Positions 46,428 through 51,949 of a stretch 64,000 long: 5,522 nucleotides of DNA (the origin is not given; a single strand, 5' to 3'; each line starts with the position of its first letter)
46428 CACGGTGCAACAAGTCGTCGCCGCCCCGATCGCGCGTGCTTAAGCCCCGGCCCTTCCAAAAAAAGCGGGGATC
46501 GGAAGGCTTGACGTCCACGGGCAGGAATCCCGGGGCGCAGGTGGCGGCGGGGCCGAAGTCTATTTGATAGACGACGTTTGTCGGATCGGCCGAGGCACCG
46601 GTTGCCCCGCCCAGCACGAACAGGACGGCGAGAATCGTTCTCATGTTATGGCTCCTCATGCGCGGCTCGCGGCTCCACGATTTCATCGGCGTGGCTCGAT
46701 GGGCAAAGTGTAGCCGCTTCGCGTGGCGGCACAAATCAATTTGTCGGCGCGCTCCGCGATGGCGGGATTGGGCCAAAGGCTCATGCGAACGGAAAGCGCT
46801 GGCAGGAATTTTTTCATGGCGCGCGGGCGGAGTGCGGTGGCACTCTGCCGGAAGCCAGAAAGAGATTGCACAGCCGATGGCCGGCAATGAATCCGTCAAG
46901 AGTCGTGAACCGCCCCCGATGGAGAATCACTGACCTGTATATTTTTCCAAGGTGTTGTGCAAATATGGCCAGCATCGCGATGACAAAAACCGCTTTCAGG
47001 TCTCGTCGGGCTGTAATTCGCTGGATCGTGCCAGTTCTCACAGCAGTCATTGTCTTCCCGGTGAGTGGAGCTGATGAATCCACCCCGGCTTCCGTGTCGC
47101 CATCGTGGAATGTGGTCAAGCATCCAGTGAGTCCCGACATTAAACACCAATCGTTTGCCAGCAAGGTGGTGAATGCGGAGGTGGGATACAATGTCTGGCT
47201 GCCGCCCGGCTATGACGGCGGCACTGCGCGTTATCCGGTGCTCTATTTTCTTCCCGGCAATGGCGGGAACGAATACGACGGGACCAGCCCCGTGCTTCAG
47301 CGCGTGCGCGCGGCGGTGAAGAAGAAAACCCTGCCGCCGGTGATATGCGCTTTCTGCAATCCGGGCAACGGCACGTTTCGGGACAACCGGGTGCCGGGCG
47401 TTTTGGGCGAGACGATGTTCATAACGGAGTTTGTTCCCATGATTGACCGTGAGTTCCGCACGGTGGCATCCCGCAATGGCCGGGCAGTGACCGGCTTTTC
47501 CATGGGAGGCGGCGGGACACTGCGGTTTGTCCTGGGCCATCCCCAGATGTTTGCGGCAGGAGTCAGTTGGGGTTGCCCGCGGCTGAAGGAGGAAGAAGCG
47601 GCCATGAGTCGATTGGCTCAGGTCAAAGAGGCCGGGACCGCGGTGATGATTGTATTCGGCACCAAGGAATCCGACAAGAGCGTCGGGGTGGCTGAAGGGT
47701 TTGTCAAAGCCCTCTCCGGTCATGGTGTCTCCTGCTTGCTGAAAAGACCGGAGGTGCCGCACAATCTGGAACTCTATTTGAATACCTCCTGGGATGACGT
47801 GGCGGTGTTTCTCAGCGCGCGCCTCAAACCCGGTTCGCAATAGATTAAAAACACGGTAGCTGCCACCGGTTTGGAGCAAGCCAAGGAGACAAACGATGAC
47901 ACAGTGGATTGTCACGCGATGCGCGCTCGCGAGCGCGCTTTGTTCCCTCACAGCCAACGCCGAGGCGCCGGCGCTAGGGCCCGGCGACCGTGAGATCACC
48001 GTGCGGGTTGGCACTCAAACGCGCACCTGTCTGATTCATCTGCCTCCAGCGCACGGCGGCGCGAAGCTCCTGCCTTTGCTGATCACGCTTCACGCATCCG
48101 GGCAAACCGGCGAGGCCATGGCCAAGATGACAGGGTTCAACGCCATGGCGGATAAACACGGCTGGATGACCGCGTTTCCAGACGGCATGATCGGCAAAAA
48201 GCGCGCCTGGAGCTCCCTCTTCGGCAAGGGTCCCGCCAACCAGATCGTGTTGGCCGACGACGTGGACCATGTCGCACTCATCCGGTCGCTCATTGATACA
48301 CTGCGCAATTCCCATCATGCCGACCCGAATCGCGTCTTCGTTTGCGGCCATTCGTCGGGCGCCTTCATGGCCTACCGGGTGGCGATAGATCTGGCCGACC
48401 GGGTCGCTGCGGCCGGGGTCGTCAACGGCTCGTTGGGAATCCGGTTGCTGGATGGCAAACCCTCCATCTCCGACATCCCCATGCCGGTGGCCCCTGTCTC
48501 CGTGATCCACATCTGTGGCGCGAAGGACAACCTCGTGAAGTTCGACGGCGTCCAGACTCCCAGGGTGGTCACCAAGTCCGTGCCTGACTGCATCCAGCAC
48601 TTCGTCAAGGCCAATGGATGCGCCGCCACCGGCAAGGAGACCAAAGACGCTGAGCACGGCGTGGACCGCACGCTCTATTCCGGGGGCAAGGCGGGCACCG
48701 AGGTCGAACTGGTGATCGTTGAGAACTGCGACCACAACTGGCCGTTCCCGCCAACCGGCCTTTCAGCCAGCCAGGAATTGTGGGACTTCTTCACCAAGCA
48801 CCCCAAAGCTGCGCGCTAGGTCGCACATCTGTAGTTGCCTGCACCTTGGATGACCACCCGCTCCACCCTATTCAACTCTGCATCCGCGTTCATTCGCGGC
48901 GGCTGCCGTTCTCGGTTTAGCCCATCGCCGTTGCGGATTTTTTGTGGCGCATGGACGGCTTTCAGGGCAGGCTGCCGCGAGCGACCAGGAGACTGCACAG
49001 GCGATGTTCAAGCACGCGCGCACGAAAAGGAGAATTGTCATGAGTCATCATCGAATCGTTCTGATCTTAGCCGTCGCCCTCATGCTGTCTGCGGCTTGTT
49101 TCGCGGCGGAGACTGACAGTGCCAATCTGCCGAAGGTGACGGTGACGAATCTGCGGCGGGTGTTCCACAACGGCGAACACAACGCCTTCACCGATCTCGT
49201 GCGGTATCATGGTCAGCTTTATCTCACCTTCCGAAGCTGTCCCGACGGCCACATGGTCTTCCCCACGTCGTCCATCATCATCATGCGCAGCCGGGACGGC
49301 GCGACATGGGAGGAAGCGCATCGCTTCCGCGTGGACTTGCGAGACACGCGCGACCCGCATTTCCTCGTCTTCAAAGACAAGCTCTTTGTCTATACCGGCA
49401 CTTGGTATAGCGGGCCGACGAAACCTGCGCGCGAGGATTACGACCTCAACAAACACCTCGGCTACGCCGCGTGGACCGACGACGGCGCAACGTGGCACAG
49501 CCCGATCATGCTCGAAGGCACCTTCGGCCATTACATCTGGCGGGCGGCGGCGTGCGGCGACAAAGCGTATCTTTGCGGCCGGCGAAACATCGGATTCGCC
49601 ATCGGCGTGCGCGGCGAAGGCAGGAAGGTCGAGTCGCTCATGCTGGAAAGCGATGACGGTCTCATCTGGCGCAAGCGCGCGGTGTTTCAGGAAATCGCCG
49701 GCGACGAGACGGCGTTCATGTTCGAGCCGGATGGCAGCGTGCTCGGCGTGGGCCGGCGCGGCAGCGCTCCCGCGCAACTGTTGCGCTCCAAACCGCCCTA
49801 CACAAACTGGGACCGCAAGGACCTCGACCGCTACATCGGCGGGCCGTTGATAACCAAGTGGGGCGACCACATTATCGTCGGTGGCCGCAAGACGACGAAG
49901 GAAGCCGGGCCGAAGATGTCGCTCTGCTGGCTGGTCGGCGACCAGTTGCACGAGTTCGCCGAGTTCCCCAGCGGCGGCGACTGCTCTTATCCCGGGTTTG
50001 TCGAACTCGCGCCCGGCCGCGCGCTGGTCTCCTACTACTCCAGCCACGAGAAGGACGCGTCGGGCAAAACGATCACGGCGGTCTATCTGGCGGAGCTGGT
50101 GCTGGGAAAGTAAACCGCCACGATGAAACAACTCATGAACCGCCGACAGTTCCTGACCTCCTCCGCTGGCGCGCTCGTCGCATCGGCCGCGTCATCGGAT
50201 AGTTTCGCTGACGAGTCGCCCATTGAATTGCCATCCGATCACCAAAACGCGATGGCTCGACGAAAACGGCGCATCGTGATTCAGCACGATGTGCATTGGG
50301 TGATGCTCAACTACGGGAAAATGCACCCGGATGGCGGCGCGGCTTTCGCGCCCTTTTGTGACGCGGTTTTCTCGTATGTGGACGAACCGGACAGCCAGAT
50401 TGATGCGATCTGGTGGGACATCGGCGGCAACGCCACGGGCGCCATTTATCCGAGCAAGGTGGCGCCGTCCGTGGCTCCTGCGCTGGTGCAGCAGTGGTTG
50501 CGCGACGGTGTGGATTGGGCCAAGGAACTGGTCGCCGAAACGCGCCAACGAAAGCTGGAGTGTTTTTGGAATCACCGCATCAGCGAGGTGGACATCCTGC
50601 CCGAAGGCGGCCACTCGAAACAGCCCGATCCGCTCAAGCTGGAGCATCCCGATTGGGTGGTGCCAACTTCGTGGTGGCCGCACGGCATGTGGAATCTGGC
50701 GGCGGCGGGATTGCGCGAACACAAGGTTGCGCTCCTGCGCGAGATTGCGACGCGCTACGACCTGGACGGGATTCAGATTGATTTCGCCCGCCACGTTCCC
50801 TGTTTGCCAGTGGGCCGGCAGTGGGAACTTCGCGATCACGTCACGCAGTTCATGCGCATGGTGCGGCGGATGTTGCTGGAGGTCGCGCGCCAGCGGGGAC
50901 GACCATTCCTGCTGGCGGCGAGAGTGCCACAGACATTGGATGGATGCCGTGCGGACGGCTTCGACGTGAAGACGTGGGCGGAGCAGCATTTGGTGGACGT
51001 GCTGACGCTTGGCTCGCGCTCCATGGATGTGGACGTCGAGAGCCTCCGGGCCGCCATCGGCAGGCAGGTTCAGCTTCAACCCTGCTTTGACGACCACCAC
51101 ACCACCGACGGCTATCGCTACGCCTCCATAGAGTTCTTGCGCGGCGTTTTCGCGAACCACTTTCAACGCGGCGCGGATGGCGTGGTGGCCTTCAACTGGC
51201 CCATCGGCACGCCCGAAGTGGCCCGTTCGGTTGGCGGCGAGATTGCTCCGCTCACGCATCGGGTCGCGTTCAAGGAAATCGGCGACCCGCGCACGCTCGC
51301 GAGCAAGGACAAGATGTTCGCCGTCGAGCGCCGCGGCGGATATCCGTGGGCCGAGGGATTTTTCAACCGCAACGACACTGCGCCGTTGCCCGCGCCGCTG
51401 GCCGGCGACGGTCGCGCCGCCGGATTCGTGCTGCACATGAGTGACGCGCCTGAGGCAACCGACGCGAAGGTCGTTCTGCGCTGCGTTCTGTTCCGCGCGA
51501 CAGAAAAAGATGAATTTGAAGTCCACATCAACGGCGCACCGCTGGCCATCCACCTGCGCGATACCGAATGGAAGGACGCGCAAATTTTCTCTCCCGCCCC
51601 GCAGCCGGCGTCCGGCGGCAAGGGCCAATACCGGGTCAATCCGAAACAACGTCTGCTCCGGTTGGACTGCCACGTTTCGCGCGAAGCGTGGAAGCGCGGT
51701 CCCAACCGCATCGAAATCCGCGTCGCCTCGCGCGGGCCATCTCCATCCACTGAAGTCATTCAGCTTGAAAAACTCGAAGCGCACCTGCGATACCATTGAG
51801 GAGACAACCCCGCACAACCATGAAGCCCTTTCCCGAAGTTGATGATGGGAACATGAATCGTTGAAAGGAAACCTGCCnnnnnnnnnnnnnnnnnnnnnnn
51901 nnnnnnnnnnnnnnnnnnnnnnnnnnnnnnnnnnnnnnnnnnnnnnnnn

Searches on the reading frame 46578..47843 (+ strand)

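Call 39: search_protein_families(library=pfam, proteins=[window:46578-47843:+], max_evalue=0.001)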
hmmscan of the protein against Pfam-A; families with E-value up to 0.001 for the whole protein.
window:46578-47843:+ (421 aa): 1 family
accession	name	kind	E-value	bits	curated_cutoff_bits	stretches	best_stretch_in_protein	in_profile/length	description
PF00756.26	Esterase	-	6e-13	49.6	22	1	195-365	1-195/251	Putative esterase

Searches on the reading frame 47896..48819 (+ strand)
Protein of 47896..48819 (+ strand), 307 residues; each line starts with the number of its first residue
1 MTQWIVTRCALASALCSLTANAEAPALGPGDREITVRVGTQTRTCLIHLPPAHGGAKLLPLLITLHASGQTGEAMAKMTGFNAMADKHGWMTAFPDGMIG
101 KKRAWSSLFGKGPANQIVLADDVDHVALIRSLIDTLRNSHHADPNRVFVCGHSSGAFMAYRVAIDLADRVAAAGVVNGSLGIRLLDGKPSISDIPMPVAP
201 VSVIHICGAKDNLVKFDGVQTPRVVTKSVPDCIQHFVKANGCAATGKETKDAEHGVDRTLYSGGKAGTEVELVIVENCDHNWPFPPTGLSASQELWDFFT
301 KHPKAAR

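Call 38: search_protein_families(library=pfam, proteins=[window:47896-48819:+], max_evalue=0.001)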
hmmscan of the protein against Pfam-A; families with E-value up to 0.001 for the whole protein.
window:47896-48819:+ (307 aa): 5 families
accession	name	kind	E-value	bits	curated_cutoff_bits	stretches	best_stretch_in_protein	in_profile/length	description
PF10503.15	Esterase_PHB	-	5.2e-08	32.8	23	1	48-178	6-130/219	Esterase PHB depolymerase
PF12697.13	Abhydrolase_6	-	3.1e-05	25.2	26.3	1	121-180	46-100/217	Alpha/beta hydrolase family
PF07859.19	Abhydrolase_3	-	4.5e-05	23.8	25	1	124-169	51-95/210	alpha/beta hydrolase fold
PF02230.22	Abhydrolase_2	-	9.4e-05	22.8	23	1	60-243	15-200/217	Phospholipase/Carboxylesterase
PF00756.26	Esterase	-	0.00025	21.4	22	1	42-175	7-145/251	Putative esterase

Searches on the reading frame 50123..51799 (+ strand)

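Call 38: search_protein_families(library=pfam, proteins=[window:50123-51799:+], max_evalue=0.001)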
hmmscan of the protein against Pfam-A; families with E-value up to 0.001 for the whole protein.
window:50123-51799:+ (558 aa): 1 family
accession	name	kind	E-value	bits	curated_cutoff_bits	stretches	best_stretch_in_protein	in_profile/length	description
PF02638.21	GHL10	-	5.5e-07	29.4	27.9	1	90-220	30-161/311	Glycosyl hydrolase-like 10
